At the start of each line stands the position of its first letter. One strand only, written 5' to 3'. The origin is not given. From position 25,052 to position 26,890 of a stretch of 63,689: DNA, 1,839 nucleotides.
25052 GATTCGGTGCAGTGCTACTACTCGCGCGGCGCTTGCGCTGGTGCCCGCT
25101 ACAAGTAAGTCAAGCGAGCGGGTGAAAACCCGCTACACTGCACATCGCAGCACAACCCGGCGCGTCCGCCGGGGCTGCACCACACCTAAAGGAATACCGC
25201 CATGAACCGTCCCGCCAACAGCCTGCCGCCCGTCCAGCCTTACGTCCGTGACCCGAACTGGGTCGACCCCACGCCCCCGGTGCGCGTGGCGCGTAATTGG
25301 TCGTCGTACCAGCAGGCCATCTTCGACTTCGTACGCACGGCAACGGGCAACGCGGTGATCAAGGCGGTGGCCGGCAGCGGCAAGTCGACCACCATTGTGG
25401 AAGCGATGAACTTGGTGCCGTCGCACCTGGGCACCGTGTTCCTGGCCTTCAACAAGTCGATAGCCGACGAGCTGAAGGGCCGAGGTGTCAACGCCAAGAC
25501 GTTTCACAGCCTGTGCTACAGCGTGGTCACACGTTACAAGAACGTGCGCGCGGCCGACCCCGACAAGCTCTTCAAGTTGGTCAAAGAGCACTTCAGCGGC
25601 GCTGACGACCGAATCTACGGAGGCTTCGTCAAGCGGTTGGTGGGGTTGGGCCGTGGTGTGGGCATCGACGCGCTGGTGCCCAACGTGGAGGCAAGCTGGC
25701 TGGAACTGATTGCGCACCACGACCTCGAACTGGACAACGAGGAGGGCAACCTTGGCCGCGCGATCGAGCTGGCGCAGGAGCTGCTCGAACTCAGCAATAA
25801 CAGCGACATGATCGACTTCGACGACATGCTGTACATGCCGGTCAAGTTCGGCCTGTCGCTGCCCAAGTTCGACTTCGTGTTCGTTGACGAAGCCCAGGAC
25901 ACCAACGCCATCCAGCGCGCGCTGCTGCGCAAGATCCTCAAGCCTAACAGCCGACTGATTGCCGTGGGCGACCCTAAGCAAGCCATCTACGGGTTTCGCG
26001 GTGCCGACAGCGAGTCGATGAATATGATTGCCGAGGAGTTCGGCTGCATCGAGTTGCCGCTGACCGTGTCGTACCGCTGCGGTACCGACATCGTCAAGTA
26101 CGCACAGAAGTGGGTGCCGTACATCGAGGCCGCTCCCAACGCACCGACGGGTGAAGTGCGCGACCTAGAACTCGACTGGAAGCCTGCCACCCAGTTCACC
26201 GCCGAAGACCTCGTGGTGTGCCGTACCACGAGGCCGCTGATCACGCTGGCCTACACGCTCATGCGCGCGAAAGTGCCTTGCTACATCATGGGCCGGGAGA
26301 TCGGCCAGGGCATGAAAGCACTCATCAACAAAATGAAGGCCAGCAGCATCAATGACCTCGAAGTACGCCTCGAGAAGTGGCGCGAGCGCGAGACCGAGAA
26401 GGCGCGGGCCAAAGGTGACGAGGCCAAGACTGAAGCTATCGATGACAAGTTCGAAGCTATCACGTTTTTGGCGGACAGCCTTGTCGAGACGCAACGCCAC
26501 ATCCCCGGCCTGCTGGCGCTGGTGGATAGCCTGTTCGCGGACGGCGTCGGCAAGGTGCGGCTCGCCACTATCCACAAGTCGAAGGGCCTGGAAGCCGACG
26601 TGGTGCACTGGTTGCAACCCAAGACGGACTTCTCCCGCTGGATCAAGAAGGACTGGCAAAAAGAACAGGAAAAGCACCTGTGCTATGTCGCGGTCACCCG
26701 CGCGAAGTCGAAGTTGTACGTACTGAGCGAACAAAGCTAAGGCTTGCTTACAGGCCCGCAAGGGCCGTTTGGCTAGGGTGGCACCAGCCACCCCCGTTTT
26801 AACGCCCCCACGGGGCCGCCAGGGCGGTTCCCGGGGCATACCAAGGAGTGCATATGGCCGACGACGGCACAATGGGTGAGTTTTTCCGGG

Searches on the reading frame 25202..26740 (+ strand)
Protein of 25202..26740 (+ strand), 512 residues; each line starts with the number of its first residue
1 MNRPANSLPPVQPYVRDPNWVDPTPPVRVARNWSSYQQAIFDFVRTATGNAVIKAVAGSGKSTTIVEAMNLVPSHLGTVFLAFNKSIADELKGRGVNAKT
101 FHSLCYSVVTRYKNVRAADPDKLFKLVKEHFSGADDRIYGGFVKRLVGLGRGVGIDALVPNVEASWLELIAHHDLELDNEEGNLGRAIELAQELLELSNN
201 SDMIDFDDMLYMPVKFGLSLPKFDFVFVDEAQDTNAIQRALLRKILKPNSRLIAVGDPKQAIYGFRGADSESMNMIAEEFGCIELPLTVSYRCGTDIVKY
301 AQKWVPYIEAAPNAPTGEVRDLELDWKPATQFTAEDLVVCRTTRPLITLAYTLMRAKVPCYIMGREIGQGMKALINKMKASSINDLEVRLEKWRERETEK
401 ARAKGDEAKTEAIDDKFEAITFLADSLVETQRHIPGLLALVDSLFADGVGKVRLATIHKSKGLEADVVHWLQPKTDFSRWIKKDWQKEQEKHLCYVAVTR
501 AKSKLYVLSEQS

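Call 112: search_protein_families(library=pfam, proteins=[window:25202-26740:+], max_evalue=0.001)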
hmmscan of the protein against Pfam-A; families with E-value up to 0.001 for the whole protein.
window:25202-26740:+ (512 aa): 6 families
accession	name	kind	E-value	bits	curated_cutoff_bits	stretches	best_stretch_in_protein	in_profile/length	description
PF00580.27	UvrD-helicase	-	8.1e-28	98.3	23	1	43-280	8-270/271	UvrD/REP helicase N-terminal domain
PF13245.12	AAA_19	-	2.3e-14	54.2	25.1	1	46-266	9-134/134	AAA domain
PF13361.12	UvrD_C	-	2.4e-12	47.4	25.6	1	389-508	219-346/350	UvrD-like helicase C-terminal domain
PF01443.25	Viral_helicase1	-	7.9e-11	42.6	21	0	52-105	2-54/228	Viral superfamily 1 RNA helicase core domain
PF13538.12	UvrD_C_2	-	1.3e-09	38.2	27.4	1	452-507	2-51/52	UvrD-like helicase C-terminal domain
PF13604.12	AAA_30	-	3.6e-09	37.1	27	1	39-109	9-81/191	AAA domain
